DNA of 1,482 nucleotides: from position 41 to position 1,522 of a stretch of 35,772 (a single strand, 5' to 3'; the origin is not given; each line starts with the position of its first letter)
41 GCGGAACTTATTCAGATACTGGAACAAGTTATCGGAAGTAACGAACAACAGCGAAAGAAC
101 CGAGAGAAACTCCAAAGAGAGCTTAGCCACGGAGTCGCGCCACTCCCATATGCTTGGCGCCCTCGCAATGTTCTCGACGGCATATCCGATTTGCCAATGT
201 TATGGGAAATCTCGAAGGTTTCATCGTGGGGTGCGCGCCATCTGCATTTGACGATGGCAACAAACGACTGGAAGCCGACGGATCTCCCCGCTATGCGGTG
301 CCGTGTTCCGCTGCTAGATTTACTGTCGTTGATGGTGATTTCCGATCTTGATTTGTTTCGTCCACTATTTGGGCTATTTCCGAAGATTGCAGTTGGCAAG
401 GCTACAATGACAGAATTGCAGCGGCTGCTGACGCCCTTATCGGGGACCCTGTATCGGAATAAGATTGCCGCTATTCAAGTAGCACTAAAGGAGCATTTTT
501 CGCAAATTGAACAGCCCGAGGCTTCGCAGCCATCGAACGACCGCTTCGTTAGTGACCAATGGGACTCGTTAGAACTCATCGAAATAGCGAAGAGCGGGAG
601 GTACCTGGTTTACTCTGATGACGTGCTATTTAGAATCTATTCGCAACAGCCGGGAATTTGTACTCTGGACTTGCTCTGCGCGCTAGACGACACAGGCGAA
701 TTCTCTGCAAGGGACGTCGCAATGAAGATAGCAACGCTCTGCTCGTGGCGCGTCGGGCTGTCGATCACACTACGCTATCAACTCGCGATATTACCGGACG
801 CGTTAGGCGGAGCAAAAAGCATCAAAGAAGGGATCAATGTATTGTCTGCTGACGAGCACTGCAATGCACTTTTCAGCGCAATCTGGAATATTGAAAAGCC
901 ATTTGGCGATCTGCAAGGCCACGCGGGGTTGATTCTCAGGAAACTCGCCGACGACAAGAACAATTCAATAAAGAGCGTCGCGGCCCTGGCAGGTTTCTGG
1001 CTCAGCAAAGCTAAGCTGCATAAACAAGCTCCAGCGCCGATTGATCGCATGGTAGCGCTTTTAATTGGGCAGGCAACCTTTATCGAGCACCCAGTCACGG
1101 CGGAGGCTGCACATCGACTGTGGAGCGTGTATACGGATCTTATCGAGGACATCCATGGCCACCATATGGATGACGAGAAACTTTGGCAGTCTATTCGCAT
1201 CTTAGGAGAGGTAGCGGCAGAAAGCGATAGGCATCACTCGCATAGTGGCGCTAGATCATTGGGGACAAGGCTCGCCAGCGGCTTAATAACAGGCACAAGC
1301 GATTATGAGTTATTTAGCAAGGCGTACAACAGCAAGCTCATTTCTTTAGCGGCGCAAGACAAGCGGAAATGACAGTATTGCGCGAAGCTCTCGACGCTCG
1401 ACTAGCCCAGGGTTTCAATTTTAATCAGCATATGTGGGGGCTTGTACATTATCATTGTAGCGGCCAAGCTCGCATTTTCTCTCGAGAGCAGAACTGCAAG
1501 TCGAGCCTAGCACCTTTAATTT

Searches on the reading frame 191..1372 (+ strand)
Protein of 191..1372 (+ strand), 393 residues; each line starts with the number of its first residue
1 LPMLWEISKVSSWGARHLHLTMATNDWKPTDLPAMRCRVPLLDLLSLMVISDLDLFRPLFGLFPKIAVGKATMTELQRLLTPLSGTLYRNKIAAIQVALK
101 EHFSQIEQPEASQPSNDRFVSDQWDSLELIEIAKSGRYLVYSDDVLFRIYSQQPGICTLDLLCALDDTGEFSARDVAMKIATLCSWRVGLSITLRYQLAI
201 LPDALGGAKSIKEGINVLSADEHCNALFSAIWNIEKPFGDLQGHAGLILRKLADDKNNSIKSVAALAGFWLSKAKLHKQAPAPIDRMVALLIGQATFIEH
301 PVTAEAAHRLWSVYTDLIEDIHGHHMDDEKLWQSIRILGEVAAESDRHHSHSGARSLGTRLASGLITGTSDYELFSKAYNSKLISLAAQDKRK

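Call 81: search_protein_families(library=pfam, proteins=[window:191-1372:+], max_evalue=0.0001)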
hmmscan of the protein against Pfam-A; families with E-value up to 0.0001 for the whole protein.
window:191-1372:+ (393 aa): 1 family
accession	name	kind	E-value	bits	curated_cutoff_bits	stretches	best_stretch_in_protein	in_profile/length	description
PF20698.3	PIN-TPR-GreABC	-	5.6e-06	27.1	27.8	0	41-151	1-136/138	PIN domain associated with the TPR-GreAB-C-PIN system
